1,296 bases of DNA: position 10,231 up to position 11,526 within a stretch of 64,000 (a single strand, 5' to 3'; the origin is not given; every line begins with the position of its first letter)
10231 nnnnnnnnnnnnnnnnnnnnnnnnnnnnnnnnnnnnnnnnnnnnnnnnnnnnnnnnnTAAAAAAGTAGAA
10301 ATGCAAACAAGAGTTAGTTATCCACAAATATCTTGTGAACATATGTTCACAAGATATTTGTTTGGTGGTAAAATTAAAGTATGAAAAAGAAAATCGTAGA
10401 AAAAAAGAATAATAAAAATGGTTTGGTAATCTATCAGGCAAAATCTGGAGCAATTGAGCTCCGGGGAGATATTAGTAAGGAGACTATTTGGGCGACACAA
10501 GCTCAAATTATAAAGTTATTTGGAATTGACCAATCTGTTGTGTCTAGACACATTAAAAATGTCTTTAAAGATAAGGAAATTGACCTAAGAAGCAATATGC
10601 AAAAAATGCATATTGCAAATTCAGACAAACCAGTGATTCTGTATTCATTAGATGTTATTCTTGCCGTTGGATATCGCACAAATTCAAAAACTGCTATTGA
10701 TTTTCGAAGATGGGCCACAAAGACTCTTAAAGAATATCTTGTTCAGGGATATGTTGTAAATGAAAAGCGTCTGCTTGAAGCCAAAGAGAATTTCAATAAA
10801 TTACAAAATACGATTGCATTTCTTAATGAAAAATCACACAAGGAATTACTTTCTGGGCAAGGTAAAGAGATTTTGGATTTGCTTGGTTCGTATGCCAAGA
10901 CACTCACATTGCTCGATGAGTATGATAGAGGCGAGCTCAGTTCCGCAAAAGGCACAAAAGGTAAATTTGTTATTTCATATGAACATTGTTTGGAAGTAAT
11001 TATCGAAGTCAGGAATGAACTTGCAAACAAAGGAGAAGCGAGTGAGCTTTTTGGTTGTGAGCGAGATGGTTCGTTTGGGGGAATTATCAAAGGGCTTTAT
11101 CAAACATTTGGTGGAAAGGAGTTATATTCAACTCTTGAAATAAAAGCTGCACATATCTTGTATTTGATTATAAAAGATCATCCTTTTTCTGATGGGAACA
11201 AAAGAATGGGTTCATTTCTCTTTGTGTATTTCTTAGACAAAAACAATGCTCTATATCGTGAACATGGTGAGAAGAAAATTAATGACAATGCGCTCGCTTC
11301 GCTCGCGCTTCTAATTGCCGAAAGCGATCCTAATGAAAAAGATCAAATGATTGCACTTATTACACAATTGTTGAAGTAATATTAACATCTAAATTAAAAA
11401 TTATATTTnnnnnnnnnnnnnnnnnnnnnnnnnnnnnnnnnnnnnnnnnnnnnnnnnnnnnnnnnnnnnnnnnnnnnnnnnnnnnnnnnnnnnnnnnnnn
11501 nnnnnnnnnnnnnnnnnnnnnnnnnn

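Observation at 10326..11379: Doc/Fic-RhuM family gene under a perfect LexA (Cheo-box) operator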

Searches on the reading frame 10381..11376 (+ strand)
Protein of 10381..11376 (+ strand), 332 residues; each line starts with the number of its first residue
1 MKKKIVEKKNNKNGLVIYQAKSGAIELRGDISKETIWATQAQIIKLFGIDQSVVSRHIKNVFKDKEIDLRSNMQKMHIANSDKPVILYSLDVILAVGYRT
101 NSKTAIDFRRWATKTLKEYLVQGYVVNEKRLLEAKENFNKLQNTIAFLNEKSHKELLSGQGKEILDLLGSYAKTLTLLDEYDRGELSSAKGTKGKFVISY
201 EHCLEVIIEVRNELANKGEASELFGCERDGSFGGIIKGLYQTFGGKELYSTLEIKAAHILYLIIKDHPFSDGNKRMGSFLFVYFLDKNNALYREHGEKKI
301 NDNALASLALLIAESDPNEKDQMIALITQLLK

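Call 3: search_protein_families(library=pfam, proteins=[window:10381-11376:+], max_evalue=0.01)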
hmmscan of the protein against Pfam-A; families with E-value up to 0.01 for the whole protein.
window:10381-11376:+ (332 aa): 2 families
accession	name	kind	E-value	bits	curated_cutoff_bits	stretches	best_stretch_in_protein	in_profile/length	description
PF13310.11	Virulence_RhuM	-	7.9e-19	68.4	33.7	1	80-144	16-83/252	Virulence protein RhuM family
PF02661.23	Fic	-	3.3e-10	41.1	24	1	233-285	33-93/93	Fic/DOC family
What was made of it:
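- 10381..11379 (+): RhuM-Fic/Doc gene, 332 aa. N-terminal RhuM / Bro-N-like DNA-binding region (about aa 1-145), long helix (aa 103-151), helical linker, Doc-like Fic domain (about aa 195-332). Pfam RhuM and Fic (call 3).
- Checked: ORF 10381..11379 (332 aa) matches Pfam Virulence_RhuM (aa 80-144, 68.4 bits, cut-off 33.7) and Fic (aa 233-285, 41.1 bits, cut-off 24) (call 3).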

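Call 4: search_protein_families(library=ncbifam, proteins=[window:10381-11376:+], max_evalue=0.01)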
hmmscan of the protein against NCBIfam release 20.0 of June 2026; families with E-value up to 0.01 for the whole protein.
window:10381-11376:+ (332 aa): 1 family
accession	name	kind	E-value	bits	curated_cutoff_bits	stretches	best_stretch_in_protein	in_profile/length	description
TIGR01550.1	DOC_P1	subfamily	7.7e-07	29.3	38.65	1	248-297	45-96/122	type II toxin-antitoxin system death-on-curing family toxin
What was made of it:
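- On Fic/DOC family (Pfam PF02661), Doc subfamily: 29.3 bits against a cut-off of 38.65 (call 4).
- Closest known: Phage P1 Phd-Doc toxin-antitoxin module. Different: TIGR01550 DOC_P1 scores below its cut-off (call 4).
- NCBIfam DOC_P1 scores 29.3 bits, below its cut-off of 38.65 (call 4).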

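Call 11: search_protein_families(library=padloc, proteins=[window:10381-11376:+], max_evalue=0.01)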
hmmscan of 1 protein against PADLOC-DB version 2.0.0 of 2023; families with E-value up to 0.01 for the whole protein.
window:10381-11376:+ (332 aa): 39 families (the best 25 are shown)
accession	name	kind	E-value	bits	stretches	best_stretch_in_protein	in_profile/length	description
PDLC04965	PDC-S23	-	6.5e-116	385.3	1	11-332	3-324/327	-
PDLC04963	PDC-S23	-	1.8e-109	363.9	1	15-331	4-307/312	-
PDLC04964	PDC-S23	-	3.3e-106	353.2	1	12-331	3-327/331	-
PDLC04848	PDC-S05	-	1.3e-58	196.9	2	13-223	3-216/291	-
PDLC04854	PDC-S05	-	1.4e-56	189.4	1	12-212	3-207/212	-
PDLC04872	PDC-S05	-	1.1e-42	143.4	1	11-145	3-143/152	-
PDLC04852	PDC-S05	-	9.8e-41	137.8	1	8-145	6-152/346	-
PDLC04851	PDC-S05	-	1.6e-39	134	1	1-145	1-152/342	-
PDLC04858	PDC-S05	-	6.4e-39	130.9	1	11-136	3-131/138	-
PDLC04853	PDC-S05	-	6.8e-39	131.9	1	10-145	3-146/336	-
PDLC04876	PDC-S05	-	1.1e-37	127.4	1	7-146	2-151/174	-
PDLC04879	PDC-S05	-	3.6e-37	126.4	1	11-149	3-144/285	-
PDLC04870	PDC-S05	-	8.8e-37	124.5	1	8-138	4-141/214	-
PDLC04868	PDC-S05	-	1.6e-34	117.5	1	11-140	4-139/335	-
PDLC04843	PDC-S05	-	8e-34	115.3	1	10-133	3-129/330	-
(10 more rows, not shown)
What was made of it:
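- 10381..11379 (+): PADLOC PDC-S23 over the full length, E 6.5e-116 (call 11).
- On PADLOC PDC-S23 (single-gene phage-defence candidate): PDLC04965: E 6.5e-116, aa 11-332 aligned to profile positions 3-324 of 327 (call 11).
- PADLOC PDC-S23 (call 11).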

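Call 15: find_homologous_proteins(query=window:10381-11376:+, max_evalue=1e-10)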
Query window:10381-11376:+ (332 aa): 7998 proteins with E <= 1e-10 among 8000 candidates; the best 120 are listed.
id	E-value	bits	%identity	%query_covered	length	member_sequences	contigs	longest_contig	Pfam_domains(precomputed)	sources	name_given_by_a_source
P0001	8.0e-212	720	100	100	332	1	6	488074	PF13310.12,PF02661.24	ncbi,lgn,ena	-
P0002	1.2e-161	555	75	100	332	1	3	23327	PF13310.12,PF02661.24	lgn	-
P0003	1.9e-153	528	75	97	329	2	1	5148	PF13310.12,PF02661.24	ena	-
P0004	7.8e-149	513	71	99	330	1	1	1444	PF13310.12,PF02661.24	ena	-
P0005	1.3e-148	512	72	100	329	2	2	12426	PF13310.12,PF02661.24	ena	-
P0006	3.9e-146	504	71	100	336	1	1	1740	PF13310.12,PF02661.24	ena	-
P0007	6.5e-143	494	71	93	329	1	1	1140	PF13310.12,PF02661.24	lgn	-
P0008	1.1e-141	490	68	96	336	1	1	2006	PF13310.12,PF02661.24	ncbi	-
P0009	3.3e-140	485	68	95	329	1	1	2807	PF13310.12,PF02661.24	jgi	jgi:prophage maintenance system killer protein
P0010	2.1e-139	482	66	99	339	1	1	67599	PF13310.12,PF02661.24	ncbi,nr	ncbi:MAG: virulence protein RhuM/Fic/DOC family protein [Candidatus Nomurabacteria bacterium]|nr:vir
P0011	2.3e-139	482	65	99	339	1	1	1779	PF13310.12,PF02661.24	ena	-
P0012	4.0e-134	465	65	96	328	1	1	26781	PF13310.12,PF02661.24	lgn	-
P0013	7.5e-134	464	66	97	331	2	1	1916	PF13310.12,PF02661.24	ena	-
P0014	2.6e-133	462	68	97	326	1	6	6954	PF13310.12,PF02661.24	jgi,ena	-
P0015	2.7e-133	462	64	98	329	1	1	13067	PF13310.12,PF02661.24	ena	-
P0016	4.5e-133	461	63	98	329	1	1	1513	PF13310.12,PF02661.24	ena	-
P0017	2.1e-132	459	63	98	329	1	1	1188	PF13310.12,PF02661.24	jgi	-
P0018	4.0e-132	458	63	98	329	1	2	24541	PF13310.12,PF02661.24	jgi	-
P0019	4.3e-132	458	63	100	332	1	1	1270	PF13310.12,PF02661.24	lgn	-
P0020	5.2e-132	458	64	96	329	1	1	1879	PF13310.12,PF02661.24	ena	-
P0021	1.2e-131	457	63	98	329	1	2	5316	PF13310.12,PF02661.24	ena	-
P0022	2.5e-131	456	62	98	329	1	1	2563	PF13310.12,PF02661.24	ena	-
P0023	7.9e-131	454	62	98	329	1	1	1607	PF13310.12,PF02661.24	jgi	-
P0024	8.2e-131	454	63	98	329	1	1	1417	PF13310.12,PF02661.24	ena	-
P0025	1.8e-130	453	64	100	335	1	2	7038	PF13310.12,PF02661.24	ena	-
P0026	1.9e-130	453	64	100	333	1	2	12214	PF13310.12,PF02661.24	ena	-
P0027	2.0e-130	453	64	99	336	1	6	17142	PF13310.12,PF02661.24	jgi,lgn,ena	-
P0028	2.7e-130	452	62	98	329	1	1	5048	PF13310.12,PF02661.24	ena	-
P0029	3.6e-130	452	65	95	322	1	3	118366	PF13310.12,PF02661.24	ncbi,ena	-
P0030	5.3e-130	451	62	98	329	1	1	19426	PF13310.12,PF02661.24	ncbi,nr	ncbi:MAG: hypothetical protein HW401_327 [Parcubacteria group bacterium]|nr:hypothetical protein [Pa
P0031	5.6e-130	451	62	98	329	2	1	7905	PF13310.12,PF02661.24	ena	-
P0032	6.6e-130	451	64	98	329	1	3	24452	PF13310.12,PF02661.24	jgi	-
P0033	8.2e-130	451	63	98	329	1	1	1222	PF13310.12,PF02661.24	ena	-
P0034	1.0e-129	450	63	99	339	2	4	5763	PF13310.12,PF02661.24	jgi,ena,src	-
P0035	1.5e-129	450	64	98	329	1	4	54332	PF13310.12,PF02661.24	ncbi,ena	-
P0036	1.9e-129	450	64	97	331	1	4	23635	PF13310.12,PF02661.24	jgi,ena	-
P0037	2.1e-129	449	64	100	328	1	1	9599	PF13310.12,PF02661.24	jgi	jgi:death-on-curing family protein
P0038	2.7e-129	449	62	98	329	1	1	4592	PF13310.12,PF02661.24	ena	-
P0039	3.6e-129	449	65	98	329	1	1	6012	PF13310.12,PF02661.24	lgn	-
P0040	3.7e-129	449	64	98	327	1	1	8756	PF13310.12,PF02661.24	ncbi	ncbi:MAG: virulence protein RhuM/Fic/DOC family protein [Candidatus Zambryskibacteria bacterium]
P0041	3.9e-129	448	65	95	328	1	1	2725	PF13310.12,PF02661.24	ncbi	-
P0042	5.4e-129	448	62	98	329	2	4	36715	PF13310.12,PF02661.24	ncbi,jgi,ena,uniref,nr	ncbi:hypothetical protein COT82_01685 [Candidatus Campbellbacteria bacterium CG10_big_fil_rev_8_21_1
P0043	5.4e-129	448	61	98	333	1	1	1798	PF13310.12,PF02661.24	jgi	-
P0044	1.1e-128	447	64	95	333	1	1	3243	PF13310.12,PF02661.24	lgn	-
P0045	1.5e-128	447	61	100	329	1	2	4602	PF13310.12,PF02661.24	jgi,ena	-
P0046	2.3e-128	446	62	98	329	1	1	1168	PF13310.12,PF02661.24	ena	-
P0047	3.4e-128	445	64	95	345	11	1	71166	PF13310.12,PF02661.24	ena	-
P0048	3.7e-128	445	62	99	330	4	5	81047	PF13310.12,PF02661.24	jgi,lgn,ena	-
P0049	4.0e-128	445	61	98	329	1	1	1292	PF13310.12,PF02661.24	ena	-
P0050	5.9e-128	445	62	98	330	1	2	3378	PF13310.12,PF02661.24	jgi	jgi:prophage maintenance system killer protein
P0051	8.7e-128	444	63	95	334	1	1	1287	PF13310.12,PF02661.24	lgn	-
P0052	1.0e-127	444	63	100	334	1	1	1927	PF13310.12,PF02661.24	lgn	-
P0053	1.2e-127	444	62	98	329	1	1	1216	PF13310.12,PF02661.24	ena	-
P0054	2.8e-127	442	62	100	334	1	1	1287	PF13310.12,PF02661.24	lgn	-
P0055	3.2e-127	442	64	96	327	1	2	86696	PF13310.12,PF02661.24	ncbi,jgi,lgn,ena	-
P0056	4.3e-127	442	62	98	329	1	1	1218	PF13310.12,PF02661.24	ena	-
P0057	4.4e-127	442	64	95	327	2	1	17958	PF13310.12,PF02661.24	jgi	-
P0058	6.6e-127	441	61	96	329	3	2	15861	PF13310.12,PF02661.24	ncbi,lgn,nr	ncbi:MAG: virulence protein RhuM/Fic/DOC family protein [Candidatus Pacebacteria bacterium]|nr:virul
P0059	1.0e-126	441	63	96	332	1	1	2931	PF13310.12,PF02661.24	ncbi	-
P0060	1.7e-126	440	63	98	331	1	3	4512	PF13310.12,PF02661.24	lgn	-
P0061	2.0e-126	440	61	97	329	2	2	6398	PF13310.12,PF02661.24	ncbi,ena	-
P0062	2.2e-126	439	63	96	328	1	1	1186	PF13310.12,PF02661.24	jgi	jgi:prophage maintenance system killer protein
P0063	2.8e-126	439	60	100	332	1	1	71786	PF13310.12,PF02661.24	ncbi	-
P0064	3.1e-126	439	62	100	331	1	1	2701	PF13310.12,PF02661.24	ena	-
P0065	3.6e-126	439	63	98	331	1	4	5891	PF13310.12,PF02661.24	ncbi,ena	-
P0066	4.1e-126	439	63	96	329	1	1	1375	PF13310.12,PF02661.24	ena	-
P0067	4.6e-126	438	63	96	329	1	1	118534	PF13310.12,PF02661.24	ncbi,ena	-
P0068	5.0e-126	438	63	97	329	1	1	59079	PF13310.12,PF02661.24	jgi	jgi:prophage maintenance system killer protein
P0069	5.1e-126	438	62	95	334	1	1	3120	PF13310.12,PF02661.24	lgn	-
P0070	7.4e-126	438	62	100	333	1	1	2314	PF13310.12,PF02661.24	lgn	-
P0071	7.5e-126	438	62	96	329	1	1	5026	PF13310.12,PF02661.24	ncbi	-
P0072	1.1e-125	437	61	100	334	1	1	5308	PF13310.12,PF02661.24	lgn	-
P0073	1.3e-125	437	61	100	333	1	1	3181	PF13310.12,PF02661.24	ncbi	-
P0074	1.6e-125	437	58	98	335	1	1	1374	PF13310.12,PF02661.24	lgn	-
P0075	1.8e-125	436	61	98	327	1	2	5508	PF13310.12,PF02661.24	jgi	jgi:death-on-curing family protein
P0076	2.2e-125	436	62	95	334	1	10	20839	PF13310.12,PF02661.24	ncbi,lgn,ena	-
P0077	2.5e-125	436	62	100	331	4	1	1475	PF13310.12,PF02661.24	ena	-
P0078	2.6e-125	436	62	100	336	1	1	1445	PF13310.12,PF02661.24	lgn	-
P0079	2.6e-125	436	63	98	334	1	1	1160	PF13310.12,PF02661.24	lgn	-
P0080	3.1e-125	436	62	98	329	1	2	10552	PF13310.12,PF02661.24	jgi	-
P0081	4.3e-125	435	60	100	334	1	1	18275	PF13310.12,PF02661.24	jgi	jgi:prophage maintenance system killer protein/prophage antirepressor-like protein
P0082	4.8e-125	435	62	95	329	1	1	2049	PF13310.12,PF02661.24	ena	-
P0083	5.2e-125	435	60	100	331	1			PF13310.12,PF02661.24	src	-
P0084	5.8e-125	435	62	98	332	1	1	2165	PF13310.12,PF02661.24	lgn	-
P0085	6.4e-125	435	61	98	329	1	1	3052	PF13310.12,PF02661.24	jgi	jgi:prophage maintenance system killer protein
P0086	7.0e-125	435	63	99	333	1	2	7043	PF13310.12,PF02661.24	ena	-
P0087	8.3e-125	434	60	98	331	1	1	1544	PF13310.12,PF02661.24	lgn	-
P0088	1.1e-124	434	61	98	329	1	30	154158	PF13310.12,PF02661.24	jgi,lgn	-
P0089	1.1e-124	434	61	97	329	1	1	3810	PF13310.12,PF02661.24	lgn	-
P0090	1.3e-124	434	62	96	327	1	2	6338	PF13310.12,PF02661.24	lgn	-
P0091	1.5e-124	433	60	100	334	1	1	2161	PF13310.12,PF02661.24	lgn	-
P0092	1.7e-124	433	61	98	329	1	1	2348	PF13310.12,PF02661.24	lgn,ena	-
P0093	3.0e-124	432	60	96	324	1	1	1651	PF13310.12,PF02661.24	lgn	-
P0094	5.9e-124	431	60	98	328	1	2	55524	PF13310.12,PF02661.24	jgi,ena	jgi:prophage maintenance system killer protein/prophage antirepressor-like protein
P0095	6.1e-124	431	62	98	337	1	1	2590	PF13310.12,PF02661.24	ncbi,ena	-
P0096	6.6e-124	431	61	97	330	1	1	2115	PF13310.12,PF02661.24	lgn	-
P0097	7.3e-124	431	62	96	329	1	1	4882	PF13310.12,PF02661.24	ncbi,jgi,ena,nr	ncbi:virulence protein RhuM/Fic/DOC family protein [Patescibacteria group bacterium]|nr:virulence pr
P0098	1.3e-123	430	63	93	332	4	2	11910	PF13310.12,PF02661.24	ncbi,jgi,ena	-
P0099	1.4e-123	430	63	96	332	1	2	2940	PF13310.12,PF02661.24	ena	-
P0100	1.9e-123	430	60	97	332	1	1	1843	PF13310.12,PF02661.24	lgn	-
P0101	2.2e-123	430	60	97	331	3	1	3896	PF13310.12,PF02661.24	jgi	-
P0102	2.2e-123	430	61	98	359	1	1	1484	PF13310.12,PF02661.24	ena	-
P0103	2.2e-123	430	61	98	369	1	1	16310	PF13310.12,PF02661.24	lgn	-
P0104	2.5e-123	429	59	98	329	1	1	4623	PF13310.12,PF02661.24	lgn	-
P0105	3.5e-123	429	61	99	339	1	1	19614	PF13310.12,PF02661.24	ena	-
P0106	4.0e-123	429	60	98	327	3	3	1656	PF13310.12,PF02661.24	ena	-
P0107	4.2e-123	429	62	98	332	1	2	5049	PF13310.12,PF02661.24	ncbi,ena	-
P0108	4.3e-123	429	61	96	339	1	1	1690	PF13310.12,PF02661.24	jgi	-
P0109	5.1e-123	428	61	96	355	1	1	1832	PF13310.12,PF02661.24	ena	-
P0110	5.1e-123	428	62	97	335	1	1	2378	PF13310.12,PF02661.24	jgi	-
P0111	5.4e-123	428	60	100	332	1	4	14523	PF13310.12,PF02661.24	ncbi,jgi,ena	-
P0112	6.0e-123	428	59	98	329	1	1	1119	PF13310.12,PF02661.24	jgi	jgi:prophage maintenance system killer protein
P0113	6.3e-123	428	61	99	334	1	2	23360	PF13310.12,PF02661.24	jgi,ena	jgi:prophage maintenance system killer protein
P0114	6.9e-123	428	62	98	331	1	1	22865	PF13310.12,PF02661.24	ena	-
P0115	7.8e-123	428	60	100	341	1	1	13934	PF13310.12,PF02661.24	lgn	-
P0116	7.8e-123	428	60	99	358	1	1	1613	PF13310.12,PF02661.24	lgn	-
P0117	1.1e-122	427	60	100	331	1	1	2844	PF13310.12,PF02661.24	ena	-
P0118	1.1e-122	427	59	97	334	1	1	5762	PF13310.12,PF02661.24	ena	-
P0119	1.3e-122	427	60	97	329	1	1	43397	PF13310.12,PF02661.24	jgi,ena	-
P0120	1.4e-122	427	60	98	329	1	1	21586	PF13310.12,PF02661.24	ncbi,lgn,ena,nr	ncbi:virulence protein RhuM/Fic/DOC family protein [candidate division WOR-3 bacterium]|nr:virulence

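Call 16: find_related_loci(query=window:10381-11376:+, collection=genome_contigs, flank=6000)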
Query window:10381-11376:+ (332 aa) in genome_contigs; peptide patterns used: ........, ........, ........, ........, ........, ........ (x = any residue, [..] = any of these).
599 stretches matched a pattern (row limit reached: there are more); 493 encode a relative of the query (tblastn E <= 1e-3); the best 80 are kept; 80 distinct loci.
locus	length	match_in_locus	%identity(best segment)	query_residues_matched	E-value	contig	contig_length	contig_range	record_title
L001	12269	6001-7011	66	3-331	9e-144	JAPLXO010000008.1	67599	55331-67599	MAG: Candidatus Nomurabacteria bacterium isolate LacPavin_0818_WC45_MAG_33_25 LacPavin_0818_WC45_scaffold_144180, whole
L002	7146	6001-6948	65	15-330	3e-134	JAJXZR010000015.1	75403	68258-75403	MAG: bacterium isolate BP7.bin63 NODE_396_length_75403_cov_1.676510, whole genome shotgun sequence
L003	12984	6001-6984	61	6-331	5e-126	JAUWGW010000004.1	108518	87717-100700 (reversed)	MAG: bacterium isolate CSMAG_2252 CSMAG_2252_k141_1264945_length_108518_cov_10.9980, whole genome shotgun sequence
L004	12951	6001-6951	62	15-331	2e-125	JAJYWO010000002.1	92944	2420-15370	MAG: bacterium isolate FK3.bin121 NODE_372_length_92944_cov_1.317399, whole genome shotgun sequence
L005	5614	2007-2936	63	12-321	1e-125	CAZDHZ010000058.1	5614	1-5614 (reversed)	MAG TPA_asm: uncultured Gammaproteobacteria bacterium isolate binchicken_co256_37 genome assembly, contig: NODE_45114_le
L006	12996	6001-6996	59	1-331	3e-124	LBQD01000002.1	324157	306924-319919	MAG: Candidatus Moranbacteria bacterium GW2011_GWE2_35_2- UR69_C0002, whole genome shotgun sequence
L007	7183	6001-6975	58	9-331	2e-123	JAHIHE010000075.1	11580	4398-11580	MAG: Patescibacteria group bacterium isolate KR11_N3.mb.38 KR11_N3.mb.38_k141_158823, whole genome shotgun sequence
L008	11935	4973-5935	59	11-331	2e-123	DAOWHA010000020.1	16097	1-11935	MAG TPA_asm: bacterium isolate CSMAG_2005 CSMAG_2005_k141_1463049_length_16097_cov_9.0000, whole genome shotgun sequence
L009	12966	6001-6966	57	9-331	3e-120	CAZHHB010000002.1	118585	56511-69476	MAG TPA_asm: uncultured Candidatus Saccharibacteria bacterium isolate ERP113451_co1_453 genome assembly, contig: NODE_66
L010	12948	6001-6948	57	15-331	4e-120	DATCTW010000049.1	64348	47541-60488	MAG TPA_asm: Ignavibacteria bacterium isolate SMAG_U7341 k141_104816, whole genome shotgun sequence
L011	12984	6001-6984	56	4-332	5e-118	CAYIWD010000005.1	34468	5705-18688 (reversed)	MAG TPA_asm: uncultured Candidatus Saccharibacteria bacterium isolate ERP119705_co3_600 genome assembly, contig: NODE_13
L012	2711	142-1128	58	7-332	1e-121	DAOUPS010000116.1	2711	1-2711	MAG TPA_asm: bacterium isolate CSMAG_106 CSMAG_106_k127_270911_length_2711_cov_19.2674, whole genome shotgun sequence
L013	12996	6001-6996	56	7-331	1e-116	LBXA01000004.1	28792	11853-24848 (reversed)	MAG: Candidatus Moranbacteria bacterium GW2011_GWA2_39_41 UT50_C0004, whole genome shotgun sequence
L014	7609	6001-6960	59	15-331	2e-116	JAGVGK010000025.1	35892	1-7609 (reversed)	MAG: Candidatus Paceibacterota bacterium isolate DeMMO2_19 c_000000006929, whole genome shotgun sequence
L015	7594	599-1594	58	3-331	4e-116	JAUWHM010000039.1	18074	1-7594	MAG: Nitrospirota bacterium isolate CSMAG_2268 CSMAG_2268_k141_55388_length_18074_cov_5.8608, whole genome shotgun seque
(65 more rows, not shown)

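Call 20: find_related_loci(query=window:10381-11376:+, collection=metagenome_contigs, flank=4000)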
Query window:10381-11376:+ (332 aa) in metagenome_contigs; peptide patterns used: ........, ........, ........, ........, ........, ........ (x = any residue, [..] = any of these).
600 stretches matched a pattern (row limit reached: there are more); 482 encode a relative of the query (tblastn E <= 1e-3); the best 80 are kept; 80 distinct loci.
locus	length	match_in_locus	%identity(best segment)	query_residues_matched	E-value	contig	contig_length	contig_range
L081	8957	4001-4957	63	12-330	5e-140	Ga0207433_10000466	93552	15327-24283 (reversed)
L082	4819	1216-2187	68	12-332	2e-138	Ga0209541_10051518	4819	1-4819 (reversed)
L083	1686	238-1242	64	3-332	7e-145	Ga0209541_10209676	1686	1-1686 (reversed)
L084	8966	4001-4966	64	11-332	2e-133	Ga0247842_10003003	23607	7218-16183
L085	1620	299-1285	60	4-331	3e-137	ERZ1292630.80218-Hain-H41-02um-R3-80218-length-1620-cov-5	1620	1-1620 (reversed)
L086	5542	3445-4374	63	12-321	7e-126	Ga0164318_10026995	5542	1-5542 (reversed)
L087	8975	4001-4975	58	9-331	8e-124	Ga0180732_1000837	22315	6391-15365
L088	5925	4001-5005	56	3-332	1e-121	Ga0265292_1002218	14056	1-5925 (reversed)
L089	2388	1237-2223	58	1-331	4e-126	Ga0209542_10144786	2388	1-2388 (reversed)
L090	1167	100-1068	57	12-331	2e-128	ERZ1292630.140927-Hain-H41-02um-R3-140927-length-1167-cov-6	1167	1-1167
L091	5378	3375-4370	57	7-331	2e-117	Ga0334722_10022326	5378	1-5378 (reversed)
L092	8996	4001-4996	56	7-331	7e-117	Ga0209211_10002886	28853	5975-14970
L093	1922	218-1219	56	1-332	1e-121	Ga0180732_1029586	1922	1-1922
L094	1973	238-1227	56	6-331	1e-120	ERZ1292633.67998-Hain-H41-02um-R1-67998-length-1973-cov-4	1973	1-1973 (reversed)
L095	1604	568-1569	55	1-332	3e-122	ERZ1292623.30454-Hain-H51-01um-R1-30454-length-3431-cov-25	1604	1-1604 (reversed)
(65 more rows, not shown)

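Call 21: find_encoding_contigs(protein=P0001, flank=3000, max_places=6)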
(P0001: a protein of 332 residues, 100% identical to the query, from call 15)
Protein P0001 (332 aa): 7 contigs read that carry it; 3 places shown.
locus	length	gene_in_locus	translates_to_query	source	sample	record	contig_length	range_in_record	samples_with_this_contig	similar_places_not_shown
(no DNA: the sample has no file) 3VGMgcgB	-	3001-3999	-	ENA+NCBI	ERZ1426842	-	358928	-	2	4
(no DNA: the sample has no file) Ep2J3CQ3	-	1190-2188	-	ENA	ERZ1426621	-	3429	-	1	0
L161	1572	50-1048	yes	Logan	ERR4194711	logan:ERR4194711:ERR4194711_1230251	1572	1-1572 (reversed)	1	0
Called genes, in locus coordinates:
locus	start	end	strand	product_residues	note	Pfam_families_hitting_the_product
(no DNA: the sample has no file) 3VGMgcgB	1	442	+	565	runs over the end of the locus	PF03235:GmrSD_N, PF07510:GmrSD_C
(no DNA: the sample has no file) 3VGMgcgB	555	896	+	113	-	PF04993:TfoX_N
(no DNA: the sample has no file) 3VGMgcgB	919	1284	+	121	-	PF01641:SelR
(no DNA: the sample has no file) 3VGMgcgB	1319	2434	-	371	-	-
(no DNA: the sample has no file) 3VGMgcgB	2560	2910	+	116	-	PF01219:DAGK_prokar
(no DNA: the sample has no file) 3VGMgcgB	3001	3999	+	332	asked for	PF13310:Virulence_RhuM, PF02661:Fic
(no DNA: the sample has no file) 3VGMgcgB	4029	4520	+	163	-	PF01625:PMSR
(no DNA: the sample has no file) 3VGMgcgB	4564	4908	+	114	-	PF03013:Pyr_excise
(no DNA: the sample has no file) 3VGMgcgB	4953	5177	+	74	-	PF09905:VF530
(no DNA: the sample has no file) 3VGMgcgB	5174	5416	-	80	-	PF03831:YjdM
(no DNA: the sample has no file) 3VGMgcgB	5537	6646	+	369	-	-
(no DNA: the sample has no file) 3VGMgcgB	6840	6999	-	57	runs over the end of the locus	-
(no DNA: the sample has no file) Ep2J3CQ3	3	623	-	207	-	?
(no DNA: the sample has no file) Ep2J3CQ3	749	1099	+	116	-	PF01219:DAGK_prokar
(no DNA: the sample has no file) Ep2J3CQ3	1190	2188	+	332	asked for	PF13310:Virulence_RhuM, PF02661:Fic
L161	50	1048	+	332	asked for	PF13310:Virulence_RhuM, PF02661:Fic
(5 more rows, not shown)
